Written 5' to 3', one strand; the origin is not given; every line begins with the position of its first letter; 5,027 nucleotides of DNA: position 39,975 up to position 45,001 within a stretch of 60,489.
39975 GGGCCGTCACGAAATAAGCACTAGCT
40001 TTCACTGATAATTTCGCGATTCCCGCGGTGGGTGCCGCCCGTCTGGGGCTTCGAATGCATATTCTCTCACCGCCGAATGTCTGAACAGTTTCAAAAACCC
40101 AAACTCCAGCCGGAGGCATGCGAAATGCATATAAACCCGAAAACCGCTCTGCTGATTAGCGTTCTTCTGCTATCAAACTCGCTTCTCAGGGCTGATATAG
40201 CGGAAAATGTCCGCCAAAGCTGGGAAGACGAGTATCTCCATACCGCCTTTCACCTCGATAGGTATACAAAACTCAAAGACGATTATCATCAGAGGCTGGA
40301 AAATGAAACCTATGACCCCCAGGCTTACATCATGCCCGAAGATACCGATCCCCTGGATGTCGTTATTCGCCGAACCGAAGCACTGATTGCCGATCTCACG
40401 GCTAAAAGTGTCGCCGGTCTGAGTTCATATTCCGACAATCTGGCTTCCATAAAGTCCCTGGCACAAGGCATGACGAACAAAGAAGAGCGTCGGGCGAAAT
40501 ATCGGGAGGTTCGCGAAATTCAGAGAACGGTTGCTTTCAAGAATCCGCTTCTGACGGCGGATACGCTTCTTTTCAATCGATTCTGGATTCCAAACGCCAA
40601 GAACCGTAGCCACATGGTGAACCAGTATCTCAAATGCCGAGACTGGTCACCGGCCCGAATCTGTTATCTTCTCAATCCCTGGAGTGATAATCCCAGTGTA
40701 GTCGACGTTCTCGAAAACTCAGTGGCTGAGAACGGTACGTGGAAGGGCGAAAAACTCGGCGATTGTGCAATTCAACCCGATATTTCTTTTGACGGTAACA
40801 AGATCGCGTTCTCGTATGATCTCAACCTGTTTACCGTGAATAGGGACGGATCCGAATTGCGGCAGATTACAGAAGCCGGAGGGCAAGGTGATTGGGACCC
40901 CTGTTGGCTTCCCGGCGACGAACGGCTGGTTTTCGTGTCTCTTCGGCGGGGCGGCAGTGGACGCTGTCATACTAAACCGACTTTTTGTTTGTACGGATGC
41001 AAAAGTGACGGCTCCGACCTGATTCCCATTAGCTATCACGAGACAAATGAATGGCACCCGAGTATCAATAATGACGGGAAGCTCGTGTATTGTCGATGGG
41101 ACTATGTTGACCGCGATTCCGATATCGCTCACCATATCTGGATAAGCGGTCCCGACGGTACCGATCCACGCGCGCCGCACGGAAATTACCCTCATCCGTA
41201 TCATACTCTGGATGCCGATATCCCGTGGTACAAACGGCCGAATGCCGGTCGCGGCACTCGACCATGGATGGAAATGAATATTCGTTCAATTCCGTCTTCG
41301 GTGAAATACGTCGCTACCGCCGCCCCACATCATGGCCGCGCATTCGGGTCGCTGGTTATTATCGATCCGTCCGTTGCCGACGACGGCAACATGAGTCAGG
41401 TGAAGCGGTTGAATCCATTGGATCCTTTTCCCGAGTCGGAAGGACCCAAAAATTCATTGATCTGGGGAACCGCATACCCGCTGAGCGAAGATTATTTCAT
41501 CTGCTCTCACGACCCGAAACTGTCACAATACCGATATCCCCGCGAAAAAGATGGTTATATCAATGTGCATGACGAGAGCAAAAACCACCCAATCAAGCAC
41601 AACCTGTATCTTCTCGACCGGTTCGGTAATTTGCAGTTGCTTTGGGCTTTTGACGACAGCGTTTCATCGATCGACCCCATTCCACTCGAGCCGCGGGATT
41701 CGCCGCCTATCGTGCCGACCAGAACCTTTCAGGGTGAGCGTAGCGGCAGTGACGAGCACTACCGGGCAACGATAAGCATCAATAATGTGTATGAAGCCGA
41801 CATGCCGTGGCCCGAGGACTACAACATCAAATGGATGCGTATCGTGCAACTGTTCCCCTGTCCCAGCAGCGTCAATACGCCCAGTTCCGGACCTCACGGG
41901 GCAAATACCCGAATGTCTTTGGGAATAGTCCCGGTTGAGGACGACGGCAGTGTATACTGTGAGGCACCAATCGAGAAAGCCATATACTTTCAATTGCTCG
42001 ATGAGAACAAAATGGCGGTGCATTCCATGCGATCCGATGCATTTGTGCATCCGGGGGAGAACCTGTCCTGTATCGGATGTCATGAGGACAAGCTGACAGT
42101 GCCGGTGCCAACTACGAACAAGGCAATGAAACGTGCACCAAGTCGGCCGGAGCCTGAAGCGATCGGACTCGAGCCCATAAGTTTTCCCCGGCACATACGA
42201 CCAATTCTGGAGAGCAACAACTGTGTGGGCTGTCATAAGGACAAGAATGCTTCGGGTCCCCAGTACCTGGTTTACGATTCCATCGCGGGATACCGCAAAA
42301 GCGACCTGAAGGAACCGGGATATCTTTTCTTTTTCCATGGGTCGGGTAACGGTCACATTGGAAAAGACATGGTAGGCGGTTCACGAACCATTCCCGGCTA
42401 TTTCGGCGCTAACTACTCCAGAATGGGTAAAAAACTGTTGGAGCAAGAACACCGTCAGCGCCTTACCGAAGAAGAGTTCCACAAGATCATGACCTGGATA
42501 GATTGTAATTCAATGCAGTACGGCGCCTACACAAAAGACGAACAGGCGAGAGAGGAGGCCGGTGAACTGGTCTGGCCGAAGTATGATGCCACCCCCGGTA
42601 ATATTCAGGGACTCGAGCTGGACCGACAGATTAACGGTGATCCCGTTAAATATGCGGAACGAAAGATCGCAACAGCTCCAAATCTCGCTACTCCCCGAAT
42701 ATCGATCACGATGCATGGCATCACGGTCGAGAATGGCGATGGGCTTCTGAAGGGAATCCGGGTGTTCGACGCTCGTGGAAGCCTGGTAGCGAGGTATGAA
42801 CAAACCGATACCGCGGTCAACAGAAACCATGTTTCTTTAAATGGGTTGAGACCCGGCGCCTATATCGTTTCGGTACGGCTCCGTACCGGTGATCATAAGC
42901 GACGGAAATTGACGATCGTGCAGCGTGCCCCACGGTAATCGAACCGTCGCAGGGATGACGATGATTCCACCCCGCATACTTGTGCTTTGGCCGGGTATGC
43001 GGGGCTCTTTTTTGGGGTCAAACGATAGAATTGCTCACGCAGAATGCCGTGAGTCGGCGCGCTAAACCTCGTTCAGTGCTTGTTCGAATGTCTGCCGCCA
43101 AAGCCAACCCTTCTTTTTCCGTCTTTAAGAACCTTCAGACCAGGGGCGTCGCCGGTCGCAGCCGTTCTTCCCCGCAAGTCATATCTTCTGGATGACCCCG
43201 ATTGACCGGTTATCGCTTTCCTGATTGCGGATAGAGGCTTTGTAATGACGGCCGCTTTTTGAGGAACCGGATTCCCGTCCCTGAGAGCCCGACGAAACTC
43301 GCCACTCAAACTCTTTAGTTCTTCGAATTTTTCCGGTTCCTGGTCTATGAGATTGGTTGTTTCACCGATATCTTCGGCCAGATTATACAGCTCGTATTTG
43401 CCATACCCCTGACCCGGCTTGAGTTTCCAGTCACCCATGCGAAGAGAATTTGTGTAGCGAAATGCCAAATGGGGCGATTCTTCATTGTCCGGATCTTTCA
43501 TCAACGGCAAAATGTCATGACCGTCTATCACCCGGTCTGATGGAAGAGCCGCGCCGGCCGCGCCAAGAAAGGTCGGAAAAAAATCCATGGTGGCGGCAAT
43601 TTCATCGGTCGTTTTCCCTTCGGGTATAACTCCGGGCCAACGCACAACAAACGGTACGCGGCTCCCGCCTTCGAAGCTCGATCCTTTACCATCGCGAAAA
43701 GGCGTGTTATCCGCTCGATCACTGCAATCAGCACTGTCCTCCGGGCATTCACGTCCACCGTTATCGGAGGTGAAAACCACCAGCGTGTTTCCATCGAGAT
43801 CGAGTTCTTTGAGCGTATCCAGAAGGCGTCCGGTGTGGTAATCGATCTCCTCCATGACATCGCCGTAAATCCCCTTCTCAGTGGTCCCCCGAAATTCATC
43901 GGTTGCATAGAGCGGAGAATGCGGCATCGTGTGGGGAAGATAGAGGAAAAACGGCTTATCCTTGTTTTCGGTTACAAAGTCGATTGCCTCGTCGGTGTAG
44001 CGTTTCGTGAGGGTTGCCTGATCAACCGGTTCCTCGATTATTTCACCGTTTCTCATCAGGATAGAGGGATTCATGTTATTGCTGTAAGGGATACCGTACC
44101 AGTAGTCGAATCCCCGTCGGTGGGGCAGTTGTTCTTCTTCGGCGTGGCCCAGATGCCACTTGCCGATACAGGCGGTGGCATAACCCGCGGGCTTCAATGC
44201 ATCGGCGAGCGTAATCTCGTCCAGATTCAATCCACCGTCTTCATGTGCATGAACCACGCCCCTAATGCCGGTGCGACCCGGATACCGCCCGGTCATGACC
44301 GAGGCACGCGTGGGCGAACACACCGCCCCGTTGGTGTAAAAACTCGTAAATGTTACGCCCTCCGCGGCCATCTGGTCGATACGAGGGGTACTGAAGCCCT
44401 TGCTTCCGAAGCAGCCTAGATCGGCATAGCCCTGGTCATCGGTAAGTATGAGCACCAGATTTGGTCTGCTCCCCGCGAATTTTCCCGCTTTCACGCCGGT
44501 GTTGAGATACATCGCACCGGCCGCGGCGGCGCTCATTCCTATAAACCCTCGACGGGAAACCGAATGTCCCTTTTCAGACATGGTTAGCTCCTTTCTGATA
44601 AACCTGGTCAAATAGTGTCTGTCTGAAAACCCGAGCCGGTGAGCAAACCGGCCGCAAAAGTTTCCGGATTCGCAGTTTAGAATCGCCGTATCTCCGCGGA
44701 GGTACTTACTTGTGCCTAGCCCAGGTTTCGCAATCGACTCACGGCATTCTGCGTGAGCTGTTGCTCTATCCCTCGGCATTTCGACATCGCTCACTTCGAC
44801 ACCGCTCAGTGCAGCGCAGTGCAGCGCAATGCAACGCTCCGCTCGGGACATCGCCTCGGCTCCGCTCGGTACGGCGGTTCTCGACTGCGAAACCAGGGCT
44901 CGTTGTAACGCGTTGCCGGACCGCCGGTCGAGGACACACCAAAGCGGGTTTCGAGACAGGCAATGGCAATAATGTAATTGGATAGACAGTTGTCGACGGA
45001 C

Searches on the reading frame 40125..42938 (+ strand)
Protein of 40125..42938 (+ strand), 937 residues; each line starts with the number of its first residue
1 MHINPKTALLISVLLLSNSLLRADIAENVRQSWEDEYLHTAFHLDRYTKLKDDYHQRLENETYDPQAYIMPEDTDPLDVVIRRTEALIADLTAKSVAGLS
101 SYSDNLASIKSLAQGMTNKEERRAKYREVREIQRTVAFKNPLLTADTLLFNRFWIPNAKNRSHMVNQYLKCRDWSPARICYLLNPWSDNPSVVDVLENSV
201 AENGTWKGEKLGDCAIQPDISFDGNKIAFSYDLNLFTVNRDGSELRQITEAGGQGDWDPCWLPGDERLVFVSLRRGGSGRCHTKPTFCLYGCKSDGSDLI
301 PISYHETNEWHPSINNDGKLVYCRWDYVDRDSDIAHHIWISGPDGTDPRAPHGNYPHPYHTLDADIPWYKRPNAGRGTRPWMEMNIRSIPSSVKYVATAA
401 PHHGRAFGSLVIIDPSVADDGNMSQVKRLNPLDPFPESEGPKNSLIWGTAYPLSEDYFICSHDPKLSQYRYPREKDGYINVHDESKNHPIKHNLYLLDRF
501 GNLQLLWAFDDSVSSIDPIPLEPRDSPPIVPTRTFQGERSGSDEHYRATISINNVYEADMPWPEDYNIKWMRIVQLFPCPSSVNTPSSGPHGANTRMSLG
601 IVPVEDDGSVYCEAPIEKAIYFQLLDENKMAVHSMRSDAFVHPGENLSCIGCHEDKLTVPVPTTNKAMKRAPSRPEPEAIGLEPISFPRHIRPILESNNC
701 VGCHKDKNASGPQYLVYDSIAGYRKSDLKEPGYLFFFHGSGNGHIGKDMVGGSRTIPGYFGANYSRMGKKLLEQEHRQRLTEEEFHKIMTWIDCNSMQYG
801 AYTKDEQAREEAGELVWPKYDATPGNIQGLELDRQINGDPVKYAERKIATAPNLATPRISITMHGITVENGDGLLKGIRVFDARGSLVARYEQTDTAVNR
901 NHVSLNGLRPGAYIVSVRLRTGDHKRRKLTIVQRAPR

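Call 7: search_protein_families(library=pfam, proteins=[window:40125-42938:+], max_evalue=1)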
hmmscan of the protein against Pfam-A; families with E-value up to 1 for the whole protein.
window:40125-42938:+ (937 aa): 9 families
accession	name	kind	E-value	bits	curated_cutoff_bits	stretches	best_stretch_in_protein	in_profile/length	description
PF18582.6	HZS_alpha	-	1.5e-20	74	26.6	1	587-654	31-98/98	Hydrazine synthase alpha subunit middle domain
PF18962.6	Por_Secre_tail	-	0.00073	20.2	27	1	872-930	23-74/75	Secretion system C-terminal sorting domain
PF14522.11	Cytochrome_C7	-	0.017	15.4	24.8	1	642-710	8-54/67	Cytochrome c7 and related cytochrome c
PF00034.26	Cytochrom_C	-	0.022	16.5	21.3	0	697-792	9-86/90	Cytochrome c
PF02085.21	Cytochrom_CIII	-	0.035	14.9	22.9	0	638-657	66-86/101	Class III cytochrome C family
PF00930.27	DPPIV_N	-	0.054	12.6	22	1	215-253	45-83/354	Dipeptidyl peptidase IV (DPP IV) N-terminal region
PF09699.15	Paired_CXXCH_1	-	0.065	13.4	20.6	0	698-708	30-40/41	Doubled CXXCH motif (Paired_CXXCH_1)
PF17304.8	OM14_C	-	0.15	13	26.1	1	107-154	17-64/70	Mitochondrial outer membrane protein OM14, C-terminal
PF13442.11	Cytochrome_CBB3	-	0.63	10.8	27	0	698-713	12-26/68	Cytochrome C oxidase, cbb3-type, subunit III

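Call 8: search_protein_families(library=ncbifam, proteins=[window:40125-42938:+], max_evalue=1)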
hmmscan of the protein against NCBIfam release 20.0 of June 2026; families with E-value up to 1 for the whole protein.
window:40125-42938:+ (937 aa): 6 families
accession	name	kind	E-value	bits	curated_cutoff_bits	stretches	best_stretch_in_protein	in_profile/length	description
NF052339.1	hydrazine_alpha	equivalog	7.8e-10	37.3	800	1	595-654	526-585/804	hydrazine synthase subunit alpha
TIGR02800.1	propeller_TolB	equivalog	1e-06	28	343.15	1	213-322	235-338/418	Tol-Pal system beta propeller repeat protein TolB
TIGR04183.1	Por_Secre_tail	domain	0.00064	19.7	23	1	867-929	17-69/72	T9SS type A sorting domain-containing protein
NF033708.1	T9SS_Cterm_ChiA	domain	0.016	15.1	40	1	875-929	1-53/55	T9SS sorting signal type C domain-containing protein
TIGR01905.1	paired_CXXCH_1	subfamily_domain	0.13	12.2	25.2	0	700-708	32-40/41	doubled CXXCH domain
NF053518.1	DipepPtdsDpp5Prph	equivalog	0.19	10.2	900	1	233-278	42-85/655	dipeptidyl-peptidase Dpp5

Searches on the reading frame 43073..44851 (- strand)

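Call 11: search_protein_families(library=pfam, proteins=[window:43073-44851:-], max_evalue=0.001)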
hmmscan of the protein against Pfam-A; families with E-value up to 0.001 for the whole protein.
window:43073-44851:- (592 aa): 3 families
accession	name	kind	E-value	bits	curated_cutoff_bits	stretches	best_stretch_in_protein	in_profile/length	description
PF00884.28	Sulfatase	-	1.3e-64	218.8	25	1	130-434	1-301/301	Sulfatase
PF16347.10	SGSH_C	-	1.7e-10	41.7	29.3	1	393-505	12-135/154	N-sulphoglucosamine sulphohydrolase, C-terminal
PF01663.27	Phosphodiest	-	6.1e-09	36.4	23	1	152-373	18-228/342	Type I phosphodiesterase / nucleotide pyrophosphatase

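Call 38: search_protein_families(library=ncbifam, proteins=[window:43073-44851:-], max_evalue=0.05)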
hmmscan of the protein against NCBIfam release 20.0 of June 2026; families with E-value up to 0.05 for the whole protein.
window:43073-44851:- (592 aa): 9 families
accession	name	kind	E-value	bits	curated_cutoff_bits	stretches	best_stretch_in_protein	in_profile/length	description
NF010322.0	PRK13759.1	equivalog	1.1e-43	149.5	481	2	127-234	4-107/486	arylsulfatase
NF045661.1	HdlasePehA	equivalog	3.2e-29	101.9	900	3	129-230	2-98/506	phosphoric/sulfuric ester hydrolase PehA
TIGR03417.1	chol_sulfatase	equivalog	8.9e-29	100.7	433.45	2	129-235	2-104/500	choline-sulfatase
NF052527.1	Mn_arylsulf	exception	3.8e-19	68.9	850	2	129-234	1-103/479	manganese-dependent arylsulfatase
NF051873.1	AlkPhosPhoY32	equivalog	8.9e-06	24.5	1000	1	124-198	14-89/539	alkaline phosphatase PhoY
NF038075.1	fam_STM4013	hypoth_equivalog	0.0029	17.1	250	0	286-365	156-233/261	STM4013/SEN3800 family hydrolase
TIGR01409.1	TAT_signal_seq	domain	0.0032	17.7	16.7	1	98-114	1-17/29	twin-arginine translocation signal domain-containing protein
NF053595.1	LptchSynLtaSGpos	equivalog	0.0035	16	970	1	283-448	378-541/626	lipoteichoic acid synthase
NF038282.1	LapC_YejM_PbgA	exception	0.0069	14.7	825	1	296-423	386-491/584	LPS biosynthesis-modulating metalloenzyme YejM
